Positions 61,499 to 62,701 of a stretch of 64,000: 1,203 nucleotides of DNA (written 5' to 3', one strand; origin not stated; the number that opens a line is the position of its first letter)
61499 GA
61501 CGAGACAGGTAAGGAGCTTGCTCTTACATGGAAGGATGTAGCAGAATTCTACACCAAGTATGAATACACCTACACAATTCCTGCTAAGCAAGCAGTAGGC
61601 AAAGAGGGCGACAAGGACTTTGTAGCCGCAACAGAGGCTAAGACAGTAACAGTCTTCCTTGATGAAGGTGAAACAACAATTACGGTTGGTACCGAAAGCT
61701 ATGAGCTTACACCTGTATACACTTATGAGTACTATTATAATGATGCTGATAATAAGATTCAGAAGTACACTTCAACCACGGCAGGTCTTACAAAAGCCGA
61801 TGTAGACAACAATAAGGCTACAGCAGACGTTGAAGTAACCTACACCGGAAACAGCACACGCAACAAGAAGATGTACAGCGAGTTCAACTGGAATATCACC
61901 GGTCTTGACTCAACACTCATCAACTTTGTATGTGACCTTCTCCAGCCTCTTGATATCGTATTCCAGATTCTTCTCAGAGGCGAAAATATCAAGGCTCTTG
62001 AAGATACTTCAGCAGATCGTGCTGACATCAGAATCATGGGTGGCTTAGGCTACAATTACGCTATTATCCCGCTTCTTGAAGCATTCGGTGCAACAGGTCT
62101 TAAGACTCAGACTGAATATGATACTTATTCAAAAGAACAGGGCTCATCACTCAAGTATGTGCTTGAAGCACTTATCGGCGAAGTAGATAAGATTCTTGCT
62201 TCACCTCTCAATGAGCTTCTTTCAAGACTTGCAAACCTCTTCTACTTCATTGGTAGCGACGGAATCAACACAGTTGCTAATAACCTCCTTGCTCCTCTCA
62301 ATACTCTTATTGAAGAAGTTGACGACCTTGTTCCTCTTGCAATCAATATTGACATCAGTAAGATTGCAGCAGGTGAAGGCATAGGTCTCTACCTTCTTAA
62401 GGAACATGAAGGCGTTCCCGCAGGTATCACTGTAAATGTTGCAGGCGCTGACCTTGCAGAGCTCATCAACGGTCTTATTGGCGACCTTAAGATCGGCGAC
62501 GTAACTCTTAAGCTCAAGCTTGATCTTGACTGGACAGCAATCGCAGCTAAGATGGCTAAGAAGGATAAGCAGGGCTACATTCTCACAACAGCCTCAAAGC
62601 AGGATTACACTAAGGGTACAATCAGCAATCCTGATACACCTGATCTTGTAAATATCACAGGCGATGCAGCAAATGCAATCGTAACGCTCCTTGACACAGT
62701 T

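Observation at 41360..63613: The giant protein is built from at least 12 divergent tandem modules (507-882 aa) with a four-part conserved skeleton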

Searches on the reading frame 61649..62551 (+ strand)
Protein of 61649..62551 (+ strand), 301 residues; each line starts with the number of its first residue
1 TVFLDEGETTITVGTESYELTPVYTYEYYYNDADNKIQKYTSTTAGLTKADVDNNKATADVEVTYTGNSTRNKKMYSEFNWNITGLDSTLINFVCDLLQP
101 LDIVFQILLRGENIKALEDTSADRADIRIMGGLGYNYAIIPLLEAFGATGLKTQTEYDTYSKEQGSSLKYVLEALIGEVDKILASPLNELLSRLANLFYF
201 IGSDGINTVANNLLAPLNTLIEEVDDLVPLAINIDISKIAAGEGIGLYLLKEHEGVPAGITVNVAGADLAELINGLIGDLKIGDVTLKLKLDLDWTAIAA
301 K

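Call 15: find_homologous_proteins(query=A1, max_evalue=0.001)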
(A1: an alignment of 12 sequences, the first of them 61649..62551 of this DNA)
Query A1 (12 sequences) (301 aa, profile of the alignment): 2 proteins with E <= 0.001 among 8000 candidates.
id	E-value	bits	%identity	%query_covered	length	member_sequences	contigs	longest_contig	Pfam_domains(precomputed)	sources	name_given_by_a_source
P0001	3.4e-30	123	77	33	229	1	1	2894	-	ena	-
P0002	2.2e-21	95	35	41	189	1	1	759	-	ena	-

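Call 16: search_solved_structures(query=A1, max_evalue=1)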
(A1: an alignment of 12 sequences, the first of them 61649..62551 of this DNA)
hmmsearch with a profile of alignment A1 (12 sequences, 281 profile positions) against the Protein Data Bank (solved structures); distinct sequences matched with E-value up to 1: 3.
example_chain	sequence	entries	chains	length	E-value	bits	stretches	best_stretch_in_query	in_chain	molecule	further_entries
3mlg_A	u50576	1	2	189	0.16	14.5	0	137-205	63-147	2X chimera of Helicobacter pylori protein HP0242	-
21gi_A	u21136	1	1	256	0.29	13.7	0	148-205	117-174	A designed protein Three-twist Knot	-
5cwp_A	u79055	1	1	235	0.7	12.4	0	156-178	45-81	Designed helical repeat protein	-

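Call 27: search_protein_representatives(alignment_id=A1)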
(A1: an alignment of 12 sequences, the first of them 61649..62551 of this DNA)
Query: 12 sequences, 281 profile positions. Proteins with E-value up to 0.001 (for the whole library): 602; up to 1e-10: 489; up to 1e-30: 338. The best 150 are listed.
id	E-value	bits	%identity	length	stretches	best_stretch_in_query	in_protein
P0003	0.0e+00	2160.7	-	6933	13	7-280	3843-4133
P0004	0.0e+00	1832.5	-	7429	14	13-271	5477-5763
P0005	0.0e+00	1668.8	-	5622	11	13-278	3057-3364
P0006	0.0e+00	1379.6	-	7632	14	67-272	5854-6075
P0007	0.0e+00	1062.7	-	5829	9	70-278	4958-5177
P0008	0.0e+00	1025.8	-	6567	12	81-245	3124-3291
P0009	1.6e-296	995.6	-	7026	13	80-238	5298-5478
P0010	1.7e-292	982.3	-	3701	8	46-279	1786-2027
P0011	5.4e-292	980.7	-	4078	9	9-280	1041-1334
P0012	1.6e-282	949.6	-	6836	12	59-279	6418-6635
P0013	1.3e-278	936.8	-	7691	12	22-257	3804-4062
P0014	4.5e-256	862.9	-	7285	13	81-266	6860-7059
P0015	7.7e-236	796.5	-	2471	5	10-278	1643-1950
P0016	1.4e-231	782.5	-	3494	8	77-266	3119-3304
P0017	2.7e-229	775.0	-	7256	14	80-197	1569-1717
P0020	3.9e-221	748.2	-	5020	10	78-254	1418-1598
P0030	5.2e-173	590.3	-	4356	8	70-240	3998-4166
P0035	3.2e-161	551.6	-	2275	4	17-250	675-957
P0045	3.3e-148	509.0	-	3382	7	62-235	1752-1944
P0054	5.7e-135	465.5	-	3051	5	75-241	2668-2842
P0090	7.4e-111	386.4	-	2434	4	81-237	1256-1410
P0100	1.8e-103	362.2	-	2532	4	83-239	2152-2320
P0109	3.2e-100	351.5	-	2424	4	76-241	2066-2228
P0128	1.5e-90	319.8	-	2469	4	83-238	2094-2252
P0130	6.2e-90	317.8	-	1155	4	75-249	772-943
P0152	2.3e-72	260.1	-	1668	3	84-235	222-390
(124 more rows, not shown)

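Call 28: list_cluster_members(proteins=[P0003, P0004, P0005, P0006, P0010, P0015, P0035, P0090, P0109, P0128])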
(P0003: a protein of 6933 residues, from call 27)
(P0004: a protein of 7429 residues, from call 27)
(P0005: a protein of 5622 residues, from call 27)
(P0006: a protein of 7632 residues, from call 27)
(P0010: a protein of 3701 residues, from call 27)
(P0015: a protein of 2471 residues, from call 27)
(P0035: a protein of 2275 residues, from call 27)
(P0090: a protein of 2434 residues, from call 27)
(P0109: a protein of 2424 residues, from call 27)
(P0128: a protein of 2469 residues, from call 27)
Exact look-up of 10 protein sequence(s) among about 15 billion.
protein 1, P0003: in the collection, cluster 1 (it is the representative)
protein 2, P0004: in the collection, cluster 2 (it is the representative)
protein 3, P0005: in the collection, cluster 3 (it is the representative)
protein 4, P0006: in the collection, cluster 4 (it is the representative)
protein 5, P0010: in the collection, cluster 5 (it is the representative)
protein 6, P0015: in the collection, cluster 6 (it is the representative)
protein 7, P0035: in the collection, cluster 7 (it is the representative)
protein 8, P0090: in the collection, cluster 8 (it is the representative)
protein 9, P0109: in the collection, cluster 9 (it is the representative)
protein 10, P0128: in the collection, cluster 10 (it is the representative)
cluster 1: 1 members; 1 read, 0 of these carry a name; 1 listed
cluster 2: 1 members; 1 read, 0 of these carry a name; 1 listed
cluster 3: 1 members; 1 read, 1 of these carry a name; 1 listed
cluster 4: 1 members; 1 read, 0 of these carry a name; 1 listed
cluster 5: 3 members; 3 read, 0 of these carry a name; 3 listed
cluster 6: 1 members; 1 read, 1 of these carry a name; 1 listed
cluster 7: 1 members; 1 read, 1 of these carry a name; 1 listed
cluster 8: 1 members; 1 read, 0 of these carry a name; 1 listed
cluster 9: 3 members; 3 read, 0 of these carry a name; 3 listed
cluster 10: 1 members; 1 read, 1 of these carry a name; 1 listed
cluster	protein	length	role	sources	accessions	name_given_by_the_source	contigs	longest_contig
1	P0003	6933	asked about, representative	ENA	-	-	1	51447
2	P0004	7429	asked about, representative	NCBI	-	-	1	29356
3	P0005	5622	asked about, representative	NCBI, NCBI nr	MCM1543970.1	MAG: hypothetical protein NC110_01610, partial [Ruminococcus sp.] | hypothetical protein [Ruminococcus sp.]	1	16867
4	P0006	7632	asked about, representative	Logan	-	-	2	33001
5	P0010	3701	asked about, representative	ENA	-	-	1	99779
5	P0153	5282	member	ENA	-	-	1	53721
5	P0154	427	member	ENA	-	-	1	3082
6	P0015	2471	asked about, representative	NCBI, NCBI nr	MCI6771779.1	MAG: hypothetical protein MR567_07425, partial [Oscillospiraceae bacterium] | hypothetical protein [Oscillospiraceae bacterium]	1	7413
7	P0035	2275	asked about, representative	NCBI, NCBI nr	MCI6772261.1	MAG: hypothetical protein MR567_09900, partial [Oscillospiraceae bacterium] | hypothetical protein [Oscillospiraceae bacterium]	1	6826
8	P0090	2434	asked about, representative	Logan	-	-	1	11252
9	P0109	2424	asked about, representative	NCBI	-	-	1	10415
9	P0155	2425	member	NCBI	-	-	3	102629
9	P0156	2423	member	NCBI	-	-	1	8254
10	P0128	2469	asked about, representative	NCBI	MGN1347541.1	MAG: hypothetical protein ACI4VI_01235 [Acutalibacteraceae bacterium]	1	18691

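Call 29: search_protein_families(library=pfam, proteins=[P0015, P0090, P0109, P0128], max_evalue=0.01)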
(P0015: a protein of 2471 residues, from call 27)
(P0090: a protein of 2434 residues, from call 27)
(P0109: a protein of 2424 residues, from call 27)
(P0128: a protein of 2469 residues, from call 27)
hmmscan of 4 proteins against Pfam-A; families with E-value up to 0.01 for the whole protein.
P0015 (2471 aa): 0 families

P0090 (2434 aa): 0 families

P0109 (2424 aa): 0 families

P0128 (2469 aa): 1 family
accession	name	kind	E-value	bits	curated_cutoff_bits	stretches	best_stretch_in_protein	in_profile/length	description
PF03748.19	FliL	-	0.0066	17.4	24.6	0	612-656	41-82/103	Flagellar basal body-associated protein FliL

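Call 55: find_related_loci(query=A4, collection=genome_contigs, flank=10000)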
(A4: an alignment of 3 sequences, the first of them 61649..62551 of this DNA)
Query A4 (301 aa) in genome_contigs; peptide patterns used: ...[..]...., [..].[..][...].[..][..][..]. (x = any residue, [..] = any of these).
151 stretches matched a pattern; 108 encode a relative of the query (tblastn E <= 1e-3); the best 80 are kept; 61 distinct loci.
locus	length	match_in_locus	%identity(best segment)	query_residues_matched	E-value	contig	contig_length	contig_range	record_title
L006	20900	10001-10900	72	10-301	5e-127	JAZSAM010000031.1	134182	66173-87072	MAG: Acutalibacteraceae bacterium isolate T1900044936_TS20190402.MAGScoT_cleanbin_000007 SGB_3443_k141_1506285, whole ge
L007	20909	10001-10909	70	1-296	3e-126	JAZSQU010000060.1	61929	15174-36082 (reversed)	MAG: Acutalibacteraceae bacterium isolate T1900044541_TS20190007.MAGScoT_cleanbin_000007 SGB_69_k141_1909108, whole geno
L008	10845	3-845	72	18-301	7e-125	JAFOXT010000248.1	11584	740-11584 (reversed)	MAG: Clostridia bacterium isolate RGIG895 Dairy_cattle_Rectum-3__c493463, whole genome shotgun sequence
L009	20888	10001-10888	69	10-301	1e-121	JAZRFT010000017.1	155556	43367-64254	MAG: Acutalibacteraceae bacterium isolate T1900045494_YK20190188.MAGScoT_cleanbin_000031 SGB_7410_k141_529963, whole gen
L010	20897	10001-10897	68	5-301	1e-120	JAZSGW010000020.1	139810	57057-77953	MAG: Acutalibacteraceae bacterium isolate T1900044577_TS20190043.MAGScoT_cleanbin_000014 SGB_512_k141_865480, whole geno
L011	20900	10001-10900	64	1-301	9e-115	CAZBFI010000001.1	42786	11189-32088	MAG TPA_asm: uncultured Faecalibacterium sp. isolate SRP350583_co2_300 genome assembly, contig: NODE_1088_length_42786_c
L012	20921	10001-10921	65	3-301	7e-112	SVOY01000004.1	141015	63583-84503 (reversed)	MAG: Oscillospiraceae bacterium isolate SIG577 NODE_543_length_141015_cov_3.384355, whole genome shotgun sequence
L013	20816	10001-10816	68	38-301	1e-109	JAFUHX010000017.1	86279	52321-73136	MAG: Clostridia bacterium isolate RGIG4510 Roe_deer_Rectum-1__c1952, whole genome shotgun sequence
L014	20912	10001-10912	62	1-301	7e-108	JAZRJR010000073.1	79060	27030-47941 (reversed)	MAG: Acutalibacteraceae bacterium isolate T1900045463_YK20190154.MAGScoT_cleanbin_000012 SGB_7201_k141_749339, whole gen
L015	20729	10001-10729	69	55-301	7e-100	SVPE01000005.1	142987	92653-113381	MAG: Oscillospiraceae bacterium isolate SIG583 NODE_2426_length_142987_cov_5.555824, whole genome shotgun sequence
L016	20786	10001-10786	62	1-301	8e-100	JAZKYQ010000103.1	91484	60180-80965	MAG: Acutalibacteraceae bacterium isolate T1900045100_TC20190094.MAGScoT_cleanbin_000010 SGB_4756_k141_602524, whole gen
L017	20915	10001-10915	53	1-301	7e-94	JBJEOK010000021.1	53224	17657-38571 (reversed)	MAG: Acutalibacteraceae bacterium isolate LOHA14_bin.020 NODE_236_length_53224_cov_18.644097, whole genome shotgun seque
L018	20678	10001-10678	66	71-301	5e-89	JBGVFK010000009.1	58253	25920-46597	MAG: Acutalibacteraceae bacterium isolate fecal_MAG_392 fecal_MAG_392_contig_0009, whole genome shotgun sequence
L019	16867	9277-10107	51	8-300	1e-83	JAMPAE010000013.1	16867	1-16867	MAG: Ruminococcus sp. isolate NALB_7813_22 Scaffold_#13__SCF_013___16867_bp, whole genome shotgun sequence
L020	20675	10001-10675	59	73-301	1e-80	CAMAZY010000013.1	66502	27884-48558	MAG: uncultured Clostridia bacterium isolate SRR17382103_bin.55_metaWRAP_v1.3_MAG genome assembly, contig: ERZ10544652.1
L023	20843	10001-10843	46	1-301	1e-73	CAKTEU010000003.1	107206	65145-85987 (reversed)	MAG: uncultured Eubacteriales bacterium isolate REFINED_METABAT215_TOP10_CONTIGS_1500_ASSEMBLY_K77_MERGED__Hadza_PheChl_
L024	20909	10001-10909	46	7-300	2e-73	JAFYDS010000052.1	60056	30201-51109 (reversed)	MAG: Clostridia bacterium isolate RGIG6997 Sheep_Rumen.Co__c800290, whole genome shotgun sequence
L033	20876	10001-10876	43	24-301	8e-61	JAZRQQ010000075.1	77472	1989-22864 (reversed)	MAG: Acutalibacteraceae bacterium isolate T1900045361_YK20190051.MAGScoT_cleanbin_000014 SGB_6816_k141_748241, whole gen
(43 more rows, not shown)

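Call 62: search_protein_families(library=pfam, proteins=[L007:16175-17134:+, L007:17127-18071:+, L007:18071-19075:+, L007:19059-19823:+, L023:16267-17142:+, L023:17118-17876:+, L023:17806-18573:+, L023:18577-19638:+, L033:18893-19954:+, L024:15942-17672:+], max_evalue=0.001)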
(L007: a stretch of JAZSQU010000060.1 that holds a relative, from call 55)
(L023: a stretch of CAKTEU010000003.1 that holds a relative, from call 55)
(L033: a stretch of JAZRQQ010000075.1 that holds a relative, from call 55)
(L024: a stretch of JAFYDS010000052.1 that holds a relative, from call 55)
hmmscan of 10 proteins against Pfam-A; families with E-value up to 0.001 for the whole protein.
L007:16175-17134:+ (320 aa): 11 families
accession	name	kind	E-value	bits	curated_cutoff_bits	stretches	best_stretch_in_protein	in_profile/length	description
PF01077.27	NIR_SIR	-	4.3e-32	111.2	27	1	109-306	2-151/158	Nitrite and sulphite reductase 4Fe-4S domain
PF03460.22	NIR_SIR_ferr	-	2.5e-12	46.8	24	1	40-96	7-64/69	Nitrite/Sulfite reductase ferredoxin-like half domain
PF12838.12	Fer4_7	-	4.3e-12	46.8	27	2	187-228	1-49/52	4Fe-4S dicluster domain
PF00037.32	Fer4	-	1.8e-11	43.8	21.1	1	181-204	1-24/24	4Fe-4S binding domain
PF12797.12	Fer4_2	-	2.1e-11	43.4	24.5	2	180-199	2-21/22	4Fe-4S binding domain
PF12837.12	Fer4_6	-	8.9e-11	41.6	25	2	180-203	1-24/24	4Fe-4S binding domain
PF13237.11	Fer4_10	-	2.6e-09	37.3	25.5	1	181-227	2-52/53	4Fe-4S dicluster domain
PF14697.11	Fer4_21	-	1.8e-08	34.8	35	1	159-205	12-59/59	4Fe-4S dicluster domain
PF25160.1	LdpA_Fe-S-bd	-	2.1e-07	31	27.6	2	161-205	1-45/49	LdpA Fe-S cluster-binding domain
PF13187.11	Fer4_9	-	5.4e-07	30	27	1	187-228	1-48/52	4Fe-4S dicluster domain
PF12800.12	Fer4_4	-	8.3e-05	23.1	24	0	186-201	2-17/17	4Fe-4S binding domain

L007:17127-18071:+ (315 aa): 1 family
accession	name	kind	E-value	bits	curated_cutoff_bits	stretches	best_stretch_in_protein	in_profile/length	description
PF01497.23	Peripla_BP_2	-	5.8e-30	104.9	27.5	1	61-291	6-234/235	Periplasmic binding protein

L007:18071-19075:+ (335 aa): 2 families
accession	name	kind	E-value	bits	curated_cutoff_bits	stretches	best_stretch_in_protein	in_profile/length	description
PF01032.23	FecCD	-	5.7e-84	282.2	26.5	1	22-330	1-311/311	FecCD transport family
PF00950.22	ABC-3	-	3.5e-07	30.5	20.1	1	125-319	58-246/258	ABC 3 transport family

L007:19059-19823:+ (255 aa): 8 families
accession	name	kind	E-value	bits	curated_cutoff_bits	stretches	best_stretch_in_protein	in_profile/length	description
PF00005.33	ABC_tran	-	1.8e-28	100.3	25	1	21-168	1-137/137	ABC transporter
PF13304.12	AAA_21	-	2.3e-11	44.8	27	1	33-51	1-19/304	AAA domain, putative AbiEii toxin, Type IV TA system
PF13175.12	AAA_15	-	3.2e-07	30.7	32.1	1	21-51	14-43/374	AAA ATPase domain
PF13476.12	AAA_23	-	5e-07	31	27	1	7-184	3-126/201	AAA domain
PF02463.25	SMC_N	-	3.1e-06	27.2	40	1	14-204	7-205/220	RecF/RecN/SMC N terminal domain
PF13555.12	AAA_29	-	8.3e-05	22.7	27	1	26-48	17-39/61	P-loop containing region of AAA domain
PF13558.12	SbcC_Walker_B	-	9.8e-05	23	27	0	125-182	18-88/90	SbcC/RAD50-like, Walker B motif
PF03193.22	RsgA_GTPase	-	0.00022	21.6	30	1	9-56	85-131/174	RsgA GTPase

L023:16267-17142:+ (292 aa): 3 families
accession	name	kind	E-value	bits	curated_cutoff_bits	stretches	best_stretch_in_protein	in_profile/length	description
PF00497.25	SBP_bac_3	-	1.2e-34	119.4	26.4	1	72-283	1-129/132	Bacterial extracellular solute-binding proteins, family 3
PF09084.16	NMT1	-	3.3e-06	27.6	20.5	1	106-236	19-165/216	NMT1/THI5 like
PF10613.14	Lig_chan-Glu_bd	-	9.4e-05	22.9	30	0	94-161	31-111/115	Ligated ion channel L-glutamate- and glycine-binding site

L023:17118-17876:+ (253 aa): 1 family
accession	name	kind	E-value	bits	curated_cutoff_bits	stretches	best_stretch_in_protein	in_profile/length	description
PF00528.27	BPD_transp_1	-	2.8e-25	89.5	26.4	1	61-244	2-183/184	Binding-protein-dependent transport system inner membrane component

L023:17806-18573:+ (256 aa): 5 families
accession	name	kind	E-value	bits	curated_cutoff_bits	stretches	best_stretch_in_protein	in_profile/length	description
PF00005.33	ABC_tran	-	5.2e-36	124.7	25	1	33-181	1-137/137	ABC transporter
PF13304.12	AAA_21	-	3.3e-13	50.8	27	2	149-212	234-300/304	AAA domain, putative AbiEii toxin, Type IV TA system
PF02463.25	SMC_N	-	6.5e-08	32.7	40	1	44-219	25-206/220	RecF/RecN/SMC N terminal domain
PF09818.15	ABC_ATPase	-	0.00024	20.7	23.2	0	153-226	158-247/283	P-loop domain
PF13555.12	AAA_29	-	0.0003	20.9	27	1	40-71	19-50/61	P-loop containing region of AAA domain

L023:18577-19638:+ (354 aa): 2 families
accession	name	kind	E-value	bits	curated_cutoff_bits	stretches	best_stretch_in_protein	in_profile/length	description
PF00185.30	OTCace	-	9.9e-57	191.8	29.4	1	175-348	1-156/157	Aspartate/ornithine carbamoyltransferase, Asp/Orn binding domain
PF02729.26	OTCace_N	-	9.9e-51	172.2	29.9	1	29-169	1-148/148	Aspartate/ornithine carbamoyltransferase, carbamoyl-P binding domain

L033:18893-19954:+ (354 aa): 1 family
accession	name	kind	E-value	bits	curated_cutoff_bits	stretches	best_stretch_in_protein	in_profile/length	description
PF01263.26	Aldose_epim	-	4e-85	286.2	27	1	27-352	2-298/299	Aldose 1-epimerase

L024:15942-17672:+ (577 aa): 2 families
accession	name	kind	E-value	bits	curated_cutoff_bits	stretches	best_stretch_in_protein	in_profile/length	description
PF16499.11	Melibiase_2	-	5.7e-20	72.2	23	2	306-490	109-282/284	Alpha galactosidase A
PF17801.7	Melibiase_C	-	8.8e-12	45.4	22.9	1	505-576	4-71/71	Alpha galactosidase C-terminal beta sandwich domain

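Call 78: list_cluster_members(proteins=[P0008, P0012, P0017, P0020, P0030, P0045, P0054, P0100, P0130, P0152])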
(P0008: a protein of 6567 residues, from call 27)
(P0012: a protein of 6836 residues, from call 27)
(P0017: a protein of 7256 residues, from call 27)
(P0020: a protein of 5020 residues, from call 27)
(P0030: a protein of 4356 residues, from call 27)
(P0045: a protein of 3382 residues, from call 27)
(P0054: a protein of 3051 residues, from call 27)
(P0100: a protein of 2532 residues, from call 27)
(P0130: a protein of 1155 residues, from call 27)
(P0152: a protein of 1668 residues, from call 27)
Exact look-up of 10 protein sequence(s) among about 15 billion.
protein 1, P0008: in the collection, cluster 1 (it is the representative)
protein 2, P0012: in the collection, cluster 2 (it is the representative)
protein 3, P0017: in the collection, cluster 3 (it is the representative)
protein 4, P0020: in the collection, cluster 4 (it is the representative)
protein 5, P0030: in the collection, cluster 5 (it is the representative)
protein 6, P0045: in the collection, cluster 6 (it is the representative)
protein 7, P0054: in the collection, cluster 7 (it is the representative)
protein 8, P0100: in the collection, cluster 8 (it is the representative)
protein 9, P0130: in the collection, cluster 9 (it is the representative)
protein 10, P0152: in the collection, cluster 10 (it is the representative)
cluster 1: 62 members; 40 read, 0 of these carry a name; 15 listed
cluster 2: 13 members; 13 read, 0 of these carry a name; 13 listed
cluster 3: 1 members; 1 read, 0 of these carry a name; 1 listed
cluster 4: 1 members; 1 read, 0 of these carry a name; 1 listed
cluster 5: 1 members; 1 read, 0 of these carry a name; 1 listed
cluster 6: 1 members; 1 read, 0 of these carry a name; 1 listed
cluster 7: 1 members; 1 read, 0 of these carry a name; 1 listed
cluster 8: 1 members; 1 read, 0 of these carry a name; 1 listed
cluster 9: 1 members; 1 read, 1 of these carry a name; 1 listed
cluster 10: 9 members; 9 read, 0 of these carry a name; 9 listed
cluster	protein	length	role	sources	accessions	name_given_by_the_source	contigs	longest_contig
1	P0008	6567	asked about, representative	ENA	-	-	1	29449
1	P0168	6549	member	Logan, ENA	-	-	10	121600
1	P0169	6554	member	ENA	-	-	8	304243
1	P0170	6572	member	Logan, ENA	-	-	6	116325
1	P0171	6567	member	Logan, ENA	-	-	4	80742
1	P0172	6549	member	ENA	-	-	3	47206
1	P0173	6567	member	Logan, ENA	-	-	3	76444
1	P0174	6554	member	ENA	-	-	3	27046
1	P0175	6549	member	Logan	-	-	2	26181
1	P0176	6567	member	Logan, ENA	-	-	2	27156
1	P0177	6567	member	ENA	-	-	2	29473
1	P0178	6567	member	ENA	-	-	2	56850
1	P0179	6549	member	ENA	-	-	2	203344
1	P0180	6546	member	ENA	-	-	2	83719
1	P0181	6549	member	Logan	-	-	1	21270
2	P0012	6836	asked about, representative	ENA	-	-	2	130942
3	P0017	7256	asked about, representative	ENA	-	-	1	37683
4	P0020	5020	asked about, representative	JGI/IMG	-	-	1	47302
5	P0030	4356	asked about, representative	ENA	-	-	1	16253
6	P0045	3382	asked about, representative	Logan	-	-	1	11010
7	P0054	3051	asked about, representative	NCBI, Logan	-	-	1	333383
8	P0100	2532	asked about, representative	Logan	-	-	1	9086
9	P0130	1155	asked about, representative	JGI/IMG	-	hypothetical protein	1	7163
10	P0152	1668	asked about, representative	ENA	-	-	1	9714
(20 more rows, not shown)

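Call 91: search_protein_families(library=ncbifam, proteins=[P0128, P0090, P0109], max_evalue=0.1)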
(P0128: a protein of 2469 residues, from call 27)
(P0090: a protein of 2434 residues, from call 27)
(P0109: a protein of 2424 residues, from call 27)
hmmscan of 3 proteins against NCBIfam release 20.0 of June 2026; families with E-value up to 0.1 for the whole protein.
P0128 (2469 aa): 0 families

P0090 (2434 aa): 1 family
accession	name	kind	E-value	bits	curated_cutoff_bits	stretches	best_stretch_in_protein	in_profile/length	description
NF011675.0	PRK15094.1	equivalog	0.057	12.7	379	1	1595-1658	49-109/292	CNNM family magnesium/cobalt transport protein CorC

P0109 (2424 aa): 4 families
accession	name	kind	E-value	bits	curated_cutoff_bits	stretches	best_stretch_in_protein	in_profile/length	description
NF040636.1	AcpM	exception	0.0011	18.9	146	1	2194-2267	5-76/93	meromycolate extension acyl carrier protein AcpM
NF053819.1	EF0750_LPXTG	subfamily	0.0066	16.9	47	1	1-78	1-82/105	EF2685/EF0750 family sortase-dependent surface protein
TIGR04166.1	methano_MtrB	equivalog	0.0096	16.2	50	0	1256-1296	38-77/95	tetrahydromethanopterin S-methyltransferase subunit MtrB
NF002147.0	PRK00982.1-1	equivalog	0.03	14.1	84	0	2194-2267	7-78/83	acyl carrier protein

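Call 101: search_dna_similar(query=window:61649-62551:+, collection=plasmids, mode=protein, max_evalue=0.001, max_rows=10)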
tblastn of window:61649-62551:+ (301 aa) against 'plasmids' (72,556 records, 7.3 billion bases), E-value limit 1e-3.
No match.

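Call 102: search_dna_similar(query=window:61649-62551:+, collection=phages, mode=protein, max_evalue=0.001, max_rows=10)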
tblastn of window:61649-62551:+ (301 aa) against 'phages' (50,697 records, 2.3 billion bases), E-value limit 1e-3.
No match.
